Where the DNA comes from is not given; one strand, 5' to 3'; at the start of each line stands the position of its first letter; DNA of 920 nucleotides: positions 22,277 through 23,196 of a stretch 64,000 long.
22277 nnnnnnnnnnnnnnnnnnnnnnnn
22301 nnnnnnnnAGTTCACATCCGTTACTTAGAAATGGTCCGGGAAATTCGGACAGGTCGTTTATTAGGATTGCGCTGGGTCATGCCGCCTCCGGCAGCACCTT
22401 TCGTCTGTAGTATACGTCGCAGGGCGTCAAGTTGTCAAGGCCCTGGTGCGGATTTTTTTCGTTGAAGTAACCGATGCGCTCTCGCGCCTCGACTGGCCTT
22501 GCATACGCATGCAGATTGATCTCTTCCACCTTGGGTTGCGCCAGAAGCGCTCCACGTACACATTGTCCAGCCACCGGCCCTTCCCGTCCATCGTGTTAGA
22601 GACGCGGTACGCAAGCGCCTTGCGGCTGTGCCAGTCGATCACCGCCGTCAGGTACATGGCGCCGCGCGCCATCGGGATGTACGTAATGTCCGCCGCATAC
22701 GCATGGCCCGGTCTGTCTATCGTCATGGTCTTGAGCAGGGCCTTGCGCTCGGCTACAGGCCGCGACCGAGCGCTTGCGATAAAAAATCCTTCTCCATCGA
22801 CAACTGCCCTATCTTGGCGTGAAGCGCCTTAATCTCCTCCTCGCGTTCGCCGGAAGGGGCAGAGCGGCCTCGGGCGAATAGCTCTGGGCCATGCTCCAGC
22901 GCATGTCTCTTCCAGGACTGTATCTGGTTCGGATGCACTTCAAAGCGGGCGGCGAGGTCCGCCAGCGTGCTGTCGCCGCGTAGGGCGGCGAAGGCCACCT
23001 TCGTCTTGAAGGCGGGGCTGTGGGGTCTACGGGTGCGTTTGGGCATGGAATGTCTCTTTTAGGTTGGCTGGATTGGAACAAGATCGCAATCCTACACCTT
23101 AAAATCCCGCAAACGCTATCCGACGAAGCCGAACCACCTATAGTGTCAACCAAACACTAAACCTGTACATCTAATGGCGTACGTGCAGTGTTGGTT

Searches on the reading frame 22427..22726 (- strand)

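Call 6: search_protein_families(library=pfam, proteins=[window:22427-22726:-], max_evalue=0.01)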
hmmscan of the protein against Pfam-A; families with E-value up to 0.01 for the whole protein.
window:22427-22726:- (99 aa): 1 family
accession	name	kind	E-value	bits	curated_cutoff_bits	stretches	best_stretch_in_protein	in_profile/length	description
PF00665.32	rve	-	2.9e-07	31.1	32.6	1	5-49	3-49/102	Integrase core domain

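Call 7: search_protein_families(library=padloc, proteins=[window:22427-22726:-], max_evalue=0.01)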
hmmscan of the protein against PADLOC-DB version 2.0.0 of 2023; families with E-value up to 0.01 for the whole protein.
window:22427-22726:- (99 aa): 0 families

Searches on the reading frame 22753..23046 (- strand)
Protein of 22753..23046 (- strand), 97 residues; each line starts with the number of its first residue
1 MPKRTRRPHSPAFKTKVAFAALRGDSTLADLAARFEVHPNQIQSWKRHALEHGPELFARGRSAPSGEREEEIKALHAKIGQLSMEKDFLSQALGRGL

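Call 6: search_protein_families(library=pfam, proteins=[window:22753-23046:-], max_evalue=0.01)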
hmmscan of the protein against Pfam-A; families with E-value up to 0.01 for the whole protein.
window:22753-23046:- (97 aa): 2 families
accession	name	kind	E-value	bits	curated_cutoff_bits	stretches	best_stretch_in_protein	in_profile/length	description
PF13518.12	HTH_28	-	2.8e-06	27.7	25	1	13-61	1-48/52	Helix-turn-helix domain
PF01527.26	HTH_Tnp_1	-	5.8e-06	26.9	24.1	1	4-76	2-71/75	Transposase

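Call 7: search_protein_families(library=padloc, proteins=[window:22753-23046:-], max_evalue=0.01)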
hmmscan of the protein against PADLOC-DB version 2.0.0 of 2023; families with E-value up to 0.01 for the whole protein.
window:22753-23046:- (97 aa): 0 families
